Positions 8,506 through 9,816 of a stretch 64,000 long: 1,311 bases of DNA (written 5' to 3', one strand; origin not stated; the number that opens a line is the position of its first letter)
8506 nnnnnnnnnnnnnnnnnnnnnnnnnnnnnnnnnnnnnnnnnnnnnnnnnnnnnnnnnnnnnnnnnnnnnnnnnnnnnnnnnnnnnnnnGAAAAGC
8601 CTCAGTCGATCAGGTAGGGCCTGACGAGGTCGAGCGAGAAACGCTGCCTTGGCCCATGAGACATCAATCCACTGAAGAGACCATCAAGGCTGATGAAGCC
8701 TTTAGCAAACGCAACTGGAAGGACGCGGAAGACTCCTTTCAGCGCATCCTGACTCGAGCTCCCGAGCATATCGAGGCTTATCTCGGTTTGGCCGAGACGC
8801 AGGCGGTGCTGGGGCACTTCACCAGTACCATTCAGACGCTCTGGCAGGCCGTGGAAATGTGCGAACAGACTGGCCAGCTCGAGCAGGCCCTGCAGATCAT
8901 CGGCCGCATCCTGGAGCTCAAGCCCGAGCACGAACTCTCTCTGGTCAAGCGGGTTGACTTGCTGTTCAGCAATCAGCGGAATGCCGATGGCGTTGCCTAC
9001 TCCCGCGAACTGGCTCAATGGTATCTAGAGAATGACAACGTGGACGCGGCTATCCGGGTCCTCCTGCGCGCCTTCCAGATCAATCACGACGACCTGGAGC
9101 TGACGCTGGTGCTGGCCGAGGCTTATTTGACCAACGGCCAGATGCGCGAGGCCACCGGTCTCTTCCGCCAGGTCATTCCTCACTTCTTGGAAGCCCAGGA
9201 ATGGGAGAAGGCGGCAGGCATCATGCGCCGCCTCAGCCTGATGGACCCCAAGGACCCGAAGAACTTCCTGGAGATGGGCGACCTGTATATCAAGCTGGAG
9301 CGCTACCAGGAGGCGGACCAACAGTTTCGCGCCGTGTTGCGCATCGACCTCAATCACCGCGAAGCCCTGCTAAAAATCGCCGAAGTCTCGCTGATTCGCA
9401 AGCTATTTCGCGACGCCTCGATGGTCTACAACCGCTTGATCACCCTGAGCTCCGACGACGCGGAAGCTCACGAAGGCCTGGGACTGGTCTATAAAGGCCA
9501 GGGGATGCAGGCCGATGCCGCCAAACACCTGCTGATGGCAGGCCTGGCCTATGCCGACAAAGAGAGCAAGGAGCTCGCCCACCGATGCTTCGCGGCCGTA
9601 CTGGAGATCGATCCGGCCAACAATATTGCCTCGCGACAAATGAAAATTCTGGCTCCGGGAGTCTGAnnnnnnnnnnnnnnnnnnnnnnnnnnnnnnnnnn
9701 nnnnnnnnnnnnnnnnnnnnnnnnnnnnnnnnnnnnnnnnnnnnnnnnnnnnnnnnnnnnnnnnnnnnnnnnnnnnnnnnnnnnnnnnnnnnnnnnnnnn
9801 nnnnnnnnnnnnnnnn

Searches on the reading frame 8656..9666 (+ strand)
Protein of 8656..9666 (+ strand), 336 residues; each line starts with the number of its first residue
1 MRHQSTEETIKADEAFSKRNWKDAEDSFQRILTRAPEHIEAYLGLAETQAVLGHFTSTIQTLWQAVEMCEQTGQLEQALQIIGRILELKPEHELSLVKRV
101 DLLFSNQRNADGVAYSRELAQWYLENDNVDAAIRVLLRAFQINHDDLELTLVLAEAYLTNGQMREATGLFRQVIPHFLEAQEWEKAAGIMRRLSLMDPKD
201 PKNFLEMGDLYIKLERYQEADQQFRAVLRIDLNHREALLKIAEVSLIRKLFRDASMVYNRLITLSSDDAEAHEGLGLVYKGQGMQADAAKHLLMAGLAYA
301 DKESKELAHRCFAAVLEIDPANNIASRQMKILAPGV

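Call 3: search_protein_families(library=pfam, proteins=[window:8656-9666:+], max_evalue=0.1)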
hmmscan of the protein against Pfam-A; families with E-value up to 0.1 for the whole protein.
window:8656-9666:+ (336 aa): 29 families (the best 25 are shown)
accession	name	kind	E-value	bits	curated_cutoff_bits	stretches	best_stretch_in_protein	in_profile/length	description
PF14559.12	TPR_19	-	1.5e-19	70.5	25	3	124-174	2-52/68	Tetratricopeptide repeat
PF13428.12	TPR_14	-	1.1e-17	63.2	23.5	1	117-155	5-43/44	Tetratricopeptide repeat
PF07719.23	TPR_2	-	1.1e-17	63.1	27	1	205-233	5-33/34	Tetratricopeptide repeat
PF13432.12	TPR_16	-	5.3e-16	59.2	32.7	3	11-53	3-45/65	Tetratricopeptide repeat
PF13371.12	TPR_9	-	5e-15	55.7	35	3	178-231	6-59/73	Tetratricopeptide repeat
PF13181.12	TPR_8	-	1.2e-13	50.5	25.7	1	205-234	5-34/34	Tetratricopeptide repeat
PF13414.12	TPR_11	-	3.4e-13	49.5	26.8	1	254-283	13-42/42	TPR repeat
PF00515.34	TPR_1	-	2e-12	46.8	27.8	0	206-231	6-31/34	Tetratricopeptide repeat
PF13176.12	TPR_7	-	3.7e-11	42.6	27.9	0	206-232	4-32/36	Tetratricopeptide repeat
PF13431.12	TPR_17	-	2.2e-10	40.4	24.4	0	196-222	8-34/34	Tetratricopeptide repeat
PF12895.13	ANAPC3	-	1.6e-09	38.4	27.2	1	116-170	28-79/82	Anaphase-promoting complex, cyclosome, subunit 3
PF23914.1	TPR_CcmH_CycH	-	4.6e-09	36.8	42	2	196-290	45-142/158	Cytochrome c-type biogenesis protein H TPR domain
PF13424.12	TPR_12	-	2.4e-08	34.5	30.1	1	114-175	5-73/77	Tetratricopeptide repeat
PF25064.1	ARM_TT21_5th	-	1.5e-06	29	27.8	1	11-72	7-68/117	TT21 fifth ARM repeats domain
PF13174.12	TPR_6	-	6.3e-06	26.9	26.3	0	205-228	4-27/33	Tetratricopeptide repeat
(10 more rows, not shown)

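Call 4: search_protein_families(library=ncbifam, proteins=[window:8656-9666:+], max_evalue=0.1)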
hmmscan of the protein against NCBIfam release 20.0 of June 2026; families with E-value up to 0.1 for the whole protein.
window:8656-9666:+ (336 aa): 33 families (the best 25 are shown)
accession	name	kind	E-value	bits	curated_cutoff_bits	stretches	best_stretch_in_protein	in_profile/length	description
TIGR02917.1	PEP_TPR_lipo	equivalog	1.7e-22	79.2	312.2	3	174-294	438-558/899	XrtA/PEP-CTERM system TPR-repeat protein PrsT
NF040959.1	MamA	equivalog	9.2e-15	54.6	200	2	184-291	54-195/204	magnetosome protein MamA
TIGR02552.1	LcrH_SycD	equivalog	1.9e-14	53.6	104.8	2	216-313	33-131/136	SycD/LcrH family type III secretion system chaperone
NF008520.0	PRK11447.1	equivalog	1.1e-13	50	858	2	111-286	267-436/1157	cellulose synthase complex outer membrane protein BcsC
TIGR02521.1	type_IV_pilW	equivalog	6e-12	45.6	154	2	111-173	29-91/234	type IV pilus biogenesis/stability protein PilW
NF047371.1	FlcA_CTERM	equivalog_domain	5.8e-11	41.6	300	3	193-276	154-232/646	periplasmic flagellar collar protein FlcA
TIGR02795.1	tol_pal_ybgF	equivalog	1.2e-09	38.7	90.1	0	10-85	7-85/119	tol-pal system protein YbgF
NF008757.0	PRK11788.1-5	equivalog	1.7e-09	37.3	363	1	112-175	179-242/388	lipopolysaccharide assembly protein LapB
NF052243.1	T4PFormProtSgmX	equivalog_domain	1.9e-09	36.4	1800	2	73-230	17-175/1065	type IV pili formation protein SgmX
NF033758.1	gliding_GltE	equivalog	1.2e-08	34.3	225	1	71-289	98-309/411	adventurous gliding motility TPR repeat lipoprotein GltE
NF052400.1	M48_BAM_BepA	equivalog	2.3e-08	33.2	570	1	177-289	317-429/483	beta-barrel assembly-enhancing protease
NF040658.1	Myxo_OME_TraC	equivalog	4.5e-08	32.2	500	2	12-95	41-118/602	outer membrane exchange accessory lipoprotein TraC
NF052415.1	T3SS_chap_SctY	equivalog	6.1e-08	33.1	70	2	204-290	9-98/106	type III secretion apparatus assembly chaperone SctY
NF053607.1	CHU_0125_OmpA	equivalog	5.2e-07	28.5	620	1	215-319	33-137/639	CHU_0125 family OmpA-like outer membrane integrity protein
NF033920.0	C39_PA2778_fam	equivalog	5.7e-07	29.2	150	0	11-67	196-252/255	PA2778 family cysteine peptidase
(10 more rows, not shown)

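Call 30: search_protein_families(library=padloc, proteins=[window:8656-9666:+], max_evalue=0.01)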
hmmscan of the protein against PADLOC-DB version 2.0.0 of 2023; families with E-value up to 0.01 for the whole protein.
window:8656-9666:+ (336 aa): 2 families
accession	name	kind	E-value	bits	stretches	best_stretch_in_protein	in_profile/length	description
PDLC01101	PrimPol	-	4.7e-07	26.8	1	171-246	4-78/490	adaptation polymerase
PDLC01032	Csx1/Csm6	-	0.00063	17.1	0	38-136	176-273/412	CARF+HEPN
